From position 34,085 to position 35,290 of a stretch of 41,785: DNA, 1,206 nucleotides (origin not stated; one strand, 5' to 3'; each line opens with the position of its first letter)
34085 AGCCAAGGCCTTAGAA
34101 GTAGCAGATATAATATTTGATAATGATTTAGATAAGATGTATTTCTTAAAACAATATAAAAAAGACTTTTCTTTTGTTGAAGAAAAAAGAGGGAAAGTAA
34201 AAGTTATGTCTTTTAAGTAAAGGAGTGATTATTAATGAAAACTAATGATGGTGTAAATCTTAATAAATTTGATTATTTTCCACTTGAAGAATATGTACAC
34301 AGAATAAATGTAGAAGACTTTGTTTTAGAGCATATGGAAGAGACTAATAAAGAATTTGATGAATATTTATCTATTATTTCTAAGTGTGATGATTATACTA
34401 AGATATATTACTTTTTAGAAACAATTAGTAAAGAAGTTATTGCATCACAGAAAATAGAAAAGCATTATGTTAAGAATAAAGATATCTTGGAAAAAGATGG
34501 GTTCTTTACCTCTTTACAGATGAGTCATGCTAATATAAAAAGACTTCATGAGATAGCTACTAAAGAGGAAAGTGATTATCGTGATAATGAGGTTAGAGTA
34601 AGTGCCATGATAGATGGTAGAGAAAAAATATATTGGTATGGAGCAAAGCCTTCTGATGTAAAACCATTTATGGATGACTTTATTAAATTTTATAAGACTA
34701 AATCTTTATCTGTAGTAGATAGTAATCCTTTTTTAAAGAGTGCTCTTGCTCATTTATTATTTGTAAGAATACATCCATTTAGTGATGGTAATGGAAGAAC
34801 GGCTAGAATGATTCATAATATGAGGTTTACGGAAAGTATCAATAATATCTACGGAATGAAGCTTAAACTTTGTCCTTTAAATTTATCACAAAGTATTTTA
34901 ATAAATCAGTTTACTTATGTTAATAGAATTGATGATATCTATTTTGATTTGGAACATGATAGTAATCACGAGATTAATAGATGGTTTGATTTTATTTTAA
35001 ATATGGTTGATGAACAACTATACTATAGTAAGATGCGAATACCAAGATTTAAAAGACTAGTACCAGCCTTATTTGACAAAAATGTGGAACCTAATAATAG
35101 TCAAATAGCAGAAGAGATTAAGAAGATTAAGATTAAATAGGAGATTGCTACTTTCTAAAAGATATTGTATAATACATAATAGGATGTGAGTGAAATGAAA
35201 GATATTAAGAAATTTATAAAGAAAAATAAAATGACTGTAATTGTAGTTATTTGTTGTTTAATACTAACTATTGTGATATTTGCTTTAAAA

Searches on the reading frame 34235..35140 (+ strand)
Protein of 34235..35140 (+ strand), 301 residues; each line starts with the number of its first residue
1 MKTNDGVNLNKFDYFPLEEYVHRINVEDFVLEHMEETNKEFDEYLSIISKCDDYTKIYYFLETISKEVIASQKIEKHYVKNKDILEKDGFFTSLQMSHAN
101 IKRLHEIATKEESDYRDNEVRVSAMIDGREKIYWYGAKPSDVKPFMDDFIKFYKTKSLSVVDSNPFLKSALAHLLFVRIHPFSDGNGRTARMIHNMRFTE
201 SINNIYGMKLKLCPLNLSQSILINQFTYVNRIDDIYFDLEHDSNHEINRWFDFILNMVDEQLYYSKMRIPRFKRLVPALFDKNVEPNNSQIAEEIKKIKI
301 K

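Call 3: search_protein_families(library=pfam, proteins=[window:34235-35140:+], max_evalue=0.1)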
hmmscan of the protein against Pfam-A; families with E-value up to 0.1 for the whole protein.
window:34235-35140:+ (301 aa): 1 family
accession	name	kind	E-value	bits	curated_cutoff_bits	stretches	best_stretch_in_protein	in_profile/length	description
PF02661.23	Fic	-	1.7e-15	58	24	1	97-195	3-90/93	Fic/DOC family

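Call 4: search_protein_families(library=padloc, proteins=[window:34235-35140:+], max_evalue=0.1)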
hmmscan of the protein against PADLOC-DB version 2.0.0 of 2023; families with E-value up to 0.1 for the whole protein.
window:34235-35140:+ (301 aa): 8 families
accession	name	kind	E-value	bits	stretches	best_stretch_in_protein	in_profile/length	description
PDLC03963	SoFic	-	2.7e-23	80.9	1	95-276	113-278/361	-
PDLC04966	PDC-S24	-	9.1e-14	49.2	1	95-195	231-334/497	-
PDLC04840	PDC-S04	-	2e-11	42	1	93-194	71-170/227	-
PDLC04836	PDC-S04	-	3.4e-11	40.8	1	94-194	87-183/244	-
PDLC04839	PDC-S04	-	8.9e-08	30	1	139-196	97-157/205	-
PDLC04837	PDC-S04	-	1.1e-06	26.2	1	136-194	126-179/234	-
PDLC04838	PDC-S04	-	0.00032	18.5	1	145-194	107-158/209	-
PDLC04848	PDC-S05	-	0.0016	16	1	162-193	204-237/291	-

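Call 5: search_protein_families(library=ncbifam, proteins=[window:34235-35140:+], max_evalue=0.1)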
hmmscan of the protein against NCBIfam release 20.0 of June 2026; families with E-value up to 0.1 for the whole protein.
window:34235-35140:+ (301 aa): 3 families
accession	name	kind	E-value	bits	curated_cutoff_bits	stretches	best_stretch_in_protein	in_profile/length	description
NF046030.1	ProtAdlyltaseSoFic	equivalog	1.2e-11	44.2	550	1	161-277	174-278/361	protein adenylyltransferase Fic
TIGR02613.1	mob_myst_B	hypoth_equivalog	0.00085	19.3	124.4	1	173-196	116-139/186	mobile mystery protein B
NF041381.1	XopAC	subfamily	0.0064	15.2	450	1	137-192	347-405/451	XopAC/AvrAC family type III secretion system effector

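Call 11: find_homologous_proteins(query=window:34235-35137:+, max_evalue=0.001)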
Query window:34235-35137:+ (301 aa): 516 proteins with E <= 0.001 among 1104 candidates; the best 120 are listed.
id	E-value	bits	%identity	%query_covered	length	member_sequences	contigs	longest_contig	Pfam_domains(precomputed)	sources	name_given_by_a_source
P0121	5.9e-189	644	96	100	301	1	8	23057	PF02661.24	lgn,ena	-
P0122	1.3e-188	643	95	100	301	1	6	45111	PF02661.24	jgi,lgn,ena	-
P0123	1.0e-181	621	91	100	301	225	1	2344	PF02661.24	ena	-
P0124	6.2e-173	592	86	100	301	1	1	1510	PF02661.24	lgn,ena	-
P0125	3.8e-170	583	91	100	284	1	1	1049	PF02661.24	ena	-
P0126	4.5e-167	573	84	100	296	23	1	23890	PF02661.24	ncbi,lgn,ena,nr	ncbi:hypothetical protein EGP98_00145 [bacterium]|nr:hypothetical protein [bacterium]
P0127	1.1e-162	558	92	89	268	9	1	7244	PF02661.24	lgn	-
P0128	1.1e-144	499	73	100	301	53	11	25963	PF02661.24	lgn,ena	-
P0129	4.8e-140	484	70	100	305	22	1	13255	PF02661.24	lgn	-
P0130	1.2e-122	427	64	100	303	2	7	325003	PF02661.24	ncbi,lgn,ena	-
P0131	1.5e-122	427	64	100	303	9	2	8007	PF02661.24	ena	-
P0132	2.7e-121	422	63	100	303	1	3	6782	PF02661.24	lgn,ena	-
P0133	3.3e-121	422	64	98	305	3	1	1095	PF02661.24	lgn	-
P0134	5.4e-119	415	94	64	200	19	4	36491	PF02661.24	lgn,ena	-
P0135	3.6e-118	412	63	99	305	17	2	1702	PF02661.24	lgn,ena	-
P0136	1.9e-117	410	62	100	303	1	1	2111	PF02661.24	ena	-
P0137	3.1e-117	409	62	100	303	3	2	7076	PF02661.24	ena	-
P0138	7.6e-116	405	62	100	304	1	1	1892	PF02661.24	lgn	-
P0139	3.2e-112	393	60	100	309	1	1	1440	PF02661.24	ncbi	-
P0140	8.3e-110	385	58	100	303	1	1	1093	PF02661.24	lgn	-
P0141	3.4e-109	383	57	100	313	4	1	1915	PF02661.24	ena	-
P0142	2.2e-108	380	59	100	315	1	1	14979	PF02661.24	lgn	-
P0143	2.5e-108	380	61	100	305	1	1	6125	PF02661.24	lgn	-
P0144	2.9e-107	376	59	100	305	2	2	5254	PF02661.24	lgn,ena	-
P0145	4.0e-107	376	58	99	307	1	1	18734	PF02661.24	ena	-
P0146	4.7e-106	372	62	90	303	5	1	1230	PF02661.24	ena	-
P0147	7.4e-106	372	90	62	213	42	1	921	PF02661.24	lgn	-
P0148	7.5e-106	372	57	100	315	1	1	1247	PF02661.24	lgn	-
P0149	8.9e-105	368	58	97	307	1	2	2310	PF02661.24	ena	-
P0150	1.6e-104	367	62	89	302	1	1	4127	PF02661.24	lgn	-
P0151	1.0e-103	365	61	89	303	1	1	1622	PF02661.24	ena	-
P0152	1.5e-103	364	56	99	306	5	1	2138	PF02661.24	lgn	-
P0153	1.5e-103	364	58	100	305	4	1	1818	PF02661.24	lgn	-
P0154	4.7e-103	363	59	90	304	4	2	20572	PF02661.24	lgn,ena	-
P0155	9.2e-103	362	59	89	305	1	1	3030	PF02661.24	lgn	-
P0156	1.1e-102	361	60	91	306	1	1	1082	PF02661.24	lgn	-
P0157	3.3e-102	360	58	89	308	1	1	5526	PF02661.24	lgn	-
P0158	3.5e-102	360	61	90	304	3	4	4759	PF02661.24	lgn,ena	-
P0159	4.1e-102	359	57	100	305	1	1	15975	PF02661.24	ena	-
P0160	6.9e-102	359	55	100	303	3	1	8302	PF02661.24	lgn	-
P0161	8.2e-102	358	57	100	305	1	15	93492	PF02661.24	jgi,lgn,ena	-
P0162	8.3e-102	358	58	91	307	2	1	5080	PF02661.24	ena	-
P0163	1.8e-101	357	57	100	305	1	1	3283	PF02661.24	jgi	-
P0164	4.2e-101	356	56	100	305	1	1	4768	PF02661.24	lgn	-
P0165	9.9e-101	355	56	100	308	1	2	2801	PF02661.24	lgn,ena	-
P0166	1.3e-100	354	56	100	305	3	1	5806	PF02661.24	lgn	-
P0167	2.4e-100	354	55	100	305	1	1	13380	PF02661.24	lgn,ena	-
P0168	1.0e-99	352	57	91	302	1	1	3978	PF02661.24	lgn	-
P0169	1.2e-99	351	53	100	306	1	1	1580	PF02661.24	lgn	-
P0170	2.0e-99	351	57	91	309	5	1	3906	PF02661.24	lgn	-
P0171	2.2e-99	351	55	100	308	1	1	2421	PF02661.24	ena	-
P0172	2.8e-99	350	55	100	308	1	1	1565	PF02661.24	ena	-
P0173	3.4e-99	350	57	89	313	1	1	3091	PF02661.24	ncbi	-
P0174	4.9e-99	349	57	89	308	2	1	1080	PF02661.24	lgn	-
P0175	1.5e-98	348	55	100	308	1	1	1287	PF02661.24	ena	-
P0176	2.0e-98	347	53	100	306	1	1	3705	PF02661.24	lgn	-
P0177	4.3e-98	346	54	99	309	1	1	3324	PF02661.24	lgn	-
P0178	4.7e-98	346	57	100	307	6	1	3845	PF02661.24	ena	-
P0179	1.1e-97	345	54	100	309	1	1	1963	PF02661.24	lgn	-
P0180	1.7e-97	344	55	89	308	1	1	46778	PF02661.24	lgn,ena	-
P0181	1.9e-97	344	53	99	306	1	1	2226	PF02661.24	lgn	-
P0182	2.3e-97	344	95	55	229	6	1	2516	PF02661.24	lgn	-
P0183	2.9e-97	344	54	100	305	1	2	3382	PF02661.24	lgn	-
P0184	3.6e-97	343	52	100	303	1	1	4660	PF02661.24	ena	-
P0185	4.5e-97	343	53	100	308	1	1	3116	PF02661.24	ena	-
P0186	1.1e-96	342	57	91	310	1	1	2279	PF02661.24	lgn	-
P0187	6.1e-96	339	55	99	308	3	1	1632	PF02661.24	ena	-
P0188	1.6e-94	335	56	91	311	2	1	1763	PF02661.24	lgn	-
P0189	1.8e-94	334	53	100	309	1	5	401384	PF02661.24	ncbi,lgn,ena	-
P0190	3.8e-94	333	51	100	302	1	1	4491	PF02661.24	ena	-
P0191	4.9e-94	333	53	100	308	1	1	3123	PF02661.24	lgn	-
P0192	6.9e-94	332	58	91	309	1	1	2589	PF02661.24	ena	-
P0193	1.0e-93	332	54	99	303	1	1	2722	PF02661.24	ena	-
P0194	1.7e-93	331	57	88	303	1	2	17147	PF02661.24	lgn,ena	-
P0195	2.5e-93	331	53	100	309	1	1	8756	PF02661.24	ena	-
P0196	3.2e-93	330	57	90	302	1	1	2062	PF02661.24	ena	-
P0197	7.1e-93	329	53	100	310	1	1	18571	PF02661.24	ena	-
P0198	7.9e-93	329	56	90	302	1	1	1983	PF02661.24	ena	-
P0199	9.0e-93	329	53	100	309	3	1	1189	PF02661.24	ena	-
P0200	1.6e-92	328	56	91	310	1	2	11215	PF02661.24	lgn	-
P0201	3.2e-92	327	54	100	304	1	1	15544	PF02661.24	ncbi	-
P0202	2.7e-91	324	53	91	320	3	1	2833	PF02661.24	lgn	-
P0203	3.0e-91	324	52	99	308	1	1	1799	PF02661.24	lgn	-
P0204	3.3e-91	324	54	89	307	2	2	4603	PF02661.24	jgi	jgi:Fic family protein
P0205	5.1e-91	323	51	100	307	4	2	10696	PF02661.24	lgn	-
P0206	1.7e-90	321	50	100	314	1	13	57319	PF02661.24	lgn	-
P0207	2.3e-90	321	51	100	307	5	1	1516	PF02661.24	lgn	-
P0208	2.6e-90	321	53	100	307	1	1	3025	PF02661.24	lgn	-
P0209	3.8e-90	320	55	100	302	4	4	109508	PF02661.24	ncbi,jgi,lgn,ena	-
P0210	5.3e-90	320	56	86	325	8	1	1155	PF02661.24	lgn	-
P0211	7.3e-90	319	50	100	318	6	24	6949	PF02661.24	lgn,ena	-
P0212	7.5e-90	319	52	96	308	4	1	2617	PF02661.24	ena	-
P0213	8.4e-90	319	55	91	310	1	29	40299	PF02661.24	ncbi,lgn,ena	-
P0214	1.2e-89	319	53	98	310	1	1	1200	PF02661.24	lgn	-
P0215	2.1e-89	318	53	90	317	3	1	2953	PF02661.24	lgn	-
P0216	2.8e-89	317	52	91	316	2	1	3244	PF02661.24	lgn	-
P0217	3.6e-89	317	52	95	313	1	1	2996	PF02661.24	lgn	-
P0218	1.9e-88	315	56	89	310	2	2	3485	PF02661.24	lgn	-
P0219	2.0e-88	315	55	93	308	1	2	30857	PF02661.24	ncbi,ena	-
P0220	2.3e-88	314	50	99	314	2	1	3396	PF02661.24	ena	-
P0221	4.4e-88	313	53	88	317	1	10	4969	PF02661.24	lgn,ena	-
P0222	5.2e-88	313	53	88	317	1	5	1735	PF02661.24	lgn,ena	-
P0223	7.0e-88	313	52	91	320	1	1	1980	PF02661.24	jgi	-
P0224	7.0e-88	313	55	89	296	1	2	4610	PF02661.24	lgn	-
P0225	7.2e-88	313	54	89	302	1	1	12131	PF02661.24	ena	-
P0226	8.2e-88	313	52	100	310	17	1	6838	PF02661.24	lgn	-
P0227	8.4e-88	313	50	91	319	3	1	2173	PF02661.24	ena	-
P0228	1.4e-87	312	57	87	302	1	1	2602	PF02661.24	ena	-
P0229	1.6e-87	312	51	89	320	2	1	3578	PF02661.24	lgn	-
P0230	1.7e-87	312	53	88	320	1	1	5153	PF02661.24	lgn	-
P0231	1.7e-87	311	53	91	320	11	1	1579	PF02661.24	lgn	-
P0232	1.8e-87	311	51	99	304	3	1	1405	PF02661.24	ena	-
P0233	1.9e-87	311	53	89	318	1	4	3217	PF02661.24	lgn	-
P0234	2.1e-87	311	53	89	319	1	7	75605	PF02661.24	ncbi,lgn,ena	-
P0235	2.7e-87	311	53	88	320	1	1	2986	PF02661.24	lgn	-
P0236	9.5e-87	309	52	91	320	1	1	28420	PF02661.24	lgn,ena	-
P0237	1.1e-86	309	53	89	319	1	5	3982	PF02661.24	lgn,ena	-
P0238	1.2e-86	309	52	89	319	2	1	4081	PF02661.24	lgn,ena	-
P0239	1.4e-86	308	49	100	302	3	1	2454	PF02661.24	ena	-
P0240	1.8e-86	308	51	94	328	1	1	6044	PF02661.24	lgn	-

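Call 20: find_encoding_contigs(protein=P0130, flank=5000, max_places=6)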
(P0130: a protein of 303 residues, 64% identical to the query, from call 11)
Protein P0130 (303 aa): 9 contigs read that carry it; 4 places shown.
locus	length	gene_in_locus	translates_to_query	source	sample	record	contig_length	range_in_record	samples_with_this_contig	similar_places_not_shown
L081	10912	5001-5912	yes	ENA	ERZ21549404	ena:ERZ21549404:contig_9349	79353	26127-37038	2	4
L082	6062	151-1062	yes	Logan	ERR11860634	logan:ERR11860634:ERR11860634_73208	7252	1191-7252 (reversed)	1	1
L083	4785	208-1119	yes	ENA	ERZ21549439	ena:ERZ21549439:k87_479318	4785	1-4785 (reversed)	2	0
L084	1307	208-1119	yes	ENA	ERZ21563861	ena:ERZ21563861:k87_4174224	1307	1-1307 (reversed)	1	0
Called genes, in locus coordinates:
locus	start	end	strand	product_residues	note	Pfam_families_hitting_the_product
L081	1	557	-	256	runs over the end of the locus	PF00297:Ribosomal_L3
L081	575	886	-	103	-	PF00338:Ribosomal_S10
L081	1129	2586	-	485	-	PF20042:DUF6444 (weak), PF03050:DDE_Tnp_IS66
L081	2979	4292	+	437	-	-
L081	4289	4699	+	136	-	-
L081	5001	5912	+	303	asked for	PF02661:Fic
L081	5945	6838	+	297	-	PF02811:PHP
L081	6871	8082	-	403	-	PF00817:IMS, PF11798:IMS_HHH (weak), PF11799:IMS_C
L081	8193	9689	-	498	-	PF01676:Metalloenzyme, PF06415:iPGM_N, PF01663:Phosphodiest (weak)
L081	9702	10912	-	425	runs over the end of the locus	PF13173:AAA_14, PF13635:DUF4143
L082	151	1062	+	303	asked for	PF02661:Fic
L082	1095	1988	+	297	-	PF02811:PHP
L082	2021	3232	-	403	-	PF00817:IMS, PF11798:IMS_HHH (weak), PF11799:IMS_C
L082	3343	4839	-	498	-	PF01676:Metalloenzyme, PF06415:iPGM_N, PF01663:Phosphodiest (weak)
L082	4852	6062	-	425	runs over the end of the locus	PF13173:AAA_14, PF13635:DUF4143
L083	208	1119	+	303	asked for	PF02661:Fic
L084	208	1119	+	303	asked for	PF02661:Fic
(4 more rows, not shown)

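Call 21: find_encoding_contigs(protein=P0161, flank=5000, max_places=6)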
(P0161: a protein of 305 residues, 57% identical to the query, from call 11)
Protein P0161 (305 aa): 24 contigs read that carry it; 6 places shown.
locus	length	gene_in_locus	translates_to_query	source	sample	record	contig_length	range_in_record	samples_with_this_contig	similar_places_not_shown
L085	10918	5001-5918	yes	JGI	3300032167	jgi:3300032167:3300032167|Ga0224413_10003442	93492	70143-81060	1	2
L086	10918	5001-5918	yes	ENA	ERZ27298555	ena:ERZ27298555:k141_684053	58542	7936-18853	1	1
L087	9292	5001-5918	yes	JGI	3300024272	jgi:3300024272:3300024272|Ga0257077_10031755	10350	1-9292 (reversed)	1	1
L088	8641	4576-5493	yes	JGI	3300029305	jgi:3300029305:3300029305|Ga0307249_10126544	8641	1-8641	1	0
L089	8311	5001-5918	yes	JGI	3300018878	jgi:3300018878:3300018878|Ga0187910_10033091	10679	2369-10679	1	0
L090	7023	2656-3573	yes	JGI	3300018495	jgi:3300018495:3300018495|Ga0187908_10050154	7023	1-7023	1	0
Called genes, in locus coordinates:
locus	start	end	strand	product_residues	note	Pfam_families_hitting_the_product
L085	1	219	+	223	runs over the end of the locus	PF04542:Sigma70_r2, PF04545:Sigma70_r4, PF08281:Sigma70_r4_2 (faint)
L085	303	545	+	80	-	PF13560:HTH_31 (faint), PF12844:HTH_19 (weak), PF01381:HTH_3, PF13443:HTH_26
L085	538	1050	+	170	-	PF03862:SpoVAC_SpoVAEB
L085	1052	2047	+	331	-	PF07451:SpoVAD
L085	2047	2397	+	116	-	PF03862:SpoVAC_SpoVAEB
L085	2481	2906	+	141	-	-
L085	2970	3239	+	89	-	-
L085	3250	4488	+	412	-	PF06838:Met_gamma_lyase, PF01053:Cys_Met_Meta_PP (weak)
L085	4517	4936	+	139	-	-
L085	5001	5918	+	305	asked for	PF02661:Fic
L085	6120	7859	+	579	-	PF01336:tRNA_anti-codon, PF00152:tRNA-synt_2, PF01409:tRNA-synt_2d (faint), PF02938:GAD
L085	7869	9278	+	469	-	PF00158:Sigma54_activat (weak), PF13191:AAA_16 (weak), PF00004:AAA, PF07724:AAA_2, PF07728:AAA_5 (weak), PF10431:ClpB_D2-small (weak)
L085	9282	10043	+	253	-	PF01171:ATP_bind_3, PF03054:tRNA_Me_trans (faint)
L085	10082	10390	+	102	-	-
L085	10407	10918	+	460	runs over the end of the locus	PF21377:MurD_N (weak), PF21799:MurD-like_N (weak), PF08245:Mur_ligase_M, PF02875:Mur_ligase_C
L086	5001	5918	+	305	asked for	PF02661:Fic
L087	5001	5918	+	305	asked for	PF02661:Fic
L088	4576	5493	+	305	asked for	PF02661:Fic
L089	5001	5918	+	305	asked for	PF02661:Fic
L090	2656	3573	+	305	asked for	PF02661:Fic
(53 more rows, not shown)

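Call 22: find_encoding_contigs(protein=P0128, flank=5000, max_places=8)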
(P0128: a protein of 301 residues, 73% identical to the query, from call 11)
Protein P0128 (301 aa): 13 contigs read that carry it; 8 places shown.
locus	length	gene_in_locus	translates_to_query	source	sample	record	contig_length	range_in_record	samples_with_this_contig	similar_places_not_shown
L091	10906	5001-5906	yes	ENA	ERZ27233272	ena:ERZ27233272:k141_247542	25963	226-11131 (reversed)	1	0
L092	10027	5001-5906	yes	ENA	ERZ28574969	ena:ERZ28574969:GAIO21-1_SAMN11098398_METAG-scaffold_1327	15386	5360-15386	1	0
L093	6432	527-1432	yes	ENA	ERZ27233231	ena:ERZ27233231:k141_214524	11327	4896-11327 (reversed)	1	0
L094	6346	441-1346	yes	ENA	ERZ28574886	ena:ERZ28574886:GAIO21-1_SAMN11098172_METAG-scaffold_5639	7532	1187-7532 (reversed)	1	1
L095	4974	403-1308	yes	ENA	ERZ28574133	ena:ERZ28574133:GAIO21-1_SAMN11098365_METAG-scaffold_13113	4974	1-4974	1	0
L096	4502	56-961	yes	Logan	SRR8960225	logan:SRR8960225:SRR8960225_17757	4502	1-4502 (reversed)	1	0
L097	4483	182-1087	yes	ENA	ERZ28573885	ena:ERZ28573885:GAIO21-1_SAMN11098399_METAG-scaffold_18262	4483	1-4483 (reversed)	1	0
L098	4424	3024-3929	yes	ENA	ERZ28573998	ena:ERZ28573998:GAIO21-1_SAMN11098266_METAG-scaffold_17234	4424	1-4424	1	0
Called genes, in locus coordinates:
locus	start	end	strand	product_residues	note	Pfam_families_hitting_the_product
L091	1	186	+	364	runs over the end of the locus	PF12323:HTH_OrfB_IS605, PF01385:OrfB_IS605, PF07282:Cas12f1-like_TNB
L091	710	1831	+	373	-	-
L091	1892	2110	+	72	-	-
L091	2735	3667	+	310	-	PF13310:Virulence_RhuM, PF02661:Fic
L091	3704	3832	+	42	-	-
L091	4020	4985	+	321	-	PF12224:Amidoligase_2 (weak)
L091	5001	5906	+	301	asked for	PF02661:Fic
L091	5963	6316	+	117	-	PF07963:N_methyl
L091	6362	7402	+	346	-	-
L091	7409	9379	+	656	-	PF01136:Peptidase_U32, PF12392:DUF3656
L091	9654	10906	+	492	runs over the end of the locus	?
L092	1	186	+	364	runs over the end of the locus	PF12323:HTH_OrfB_IS605, PF01385:OrfB_IS605, PF07282:Cas12f1-like_TNB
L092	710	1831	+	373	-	-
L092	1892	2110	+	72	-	-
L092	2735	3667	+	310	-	PF13310:Virulence_RhuM, PF02661:Fic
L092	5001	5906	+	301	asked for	PF02661:Fic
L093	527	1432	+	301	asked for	PF02661:Fic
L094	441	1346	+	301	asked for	PF02661:Fic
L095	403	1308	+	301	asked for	PF02661:Fic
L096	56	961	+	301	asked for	PF02661:Fic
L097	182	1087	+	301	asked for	PF02661:Fic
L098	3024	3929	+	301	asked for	PF02661:Fic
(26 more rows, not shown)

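Call 23: find_encoding_contigs(protein=P0129, flank=5000, max_places=5)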
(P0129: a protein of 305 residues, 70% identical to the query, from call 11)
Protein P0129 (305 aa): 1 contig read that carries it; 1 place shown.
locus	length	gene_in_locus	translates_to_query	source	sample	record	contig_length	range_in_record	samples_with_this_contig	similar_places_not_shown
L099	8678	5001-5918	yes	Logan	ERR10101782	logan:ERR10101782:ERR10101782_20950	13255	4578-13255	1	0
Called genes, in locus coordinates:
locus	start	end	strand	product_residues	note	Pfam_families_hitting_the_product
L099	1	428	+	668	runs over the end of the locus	-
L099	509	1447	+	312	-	PF02737:3HCDH_N, PF00725:3HCDH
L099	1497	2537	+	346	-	-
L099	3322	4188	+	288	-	PF13310:Virulence_RhuM, PF02661:Fic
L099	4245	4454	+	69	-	-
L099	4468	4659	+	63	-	-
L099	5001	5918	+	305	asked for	PF02661:Fic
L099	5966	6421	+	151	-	PF07963:N_methyl (weak)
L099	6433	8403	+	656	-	PF01136:Peptidase_U32, PF12392:DUF3656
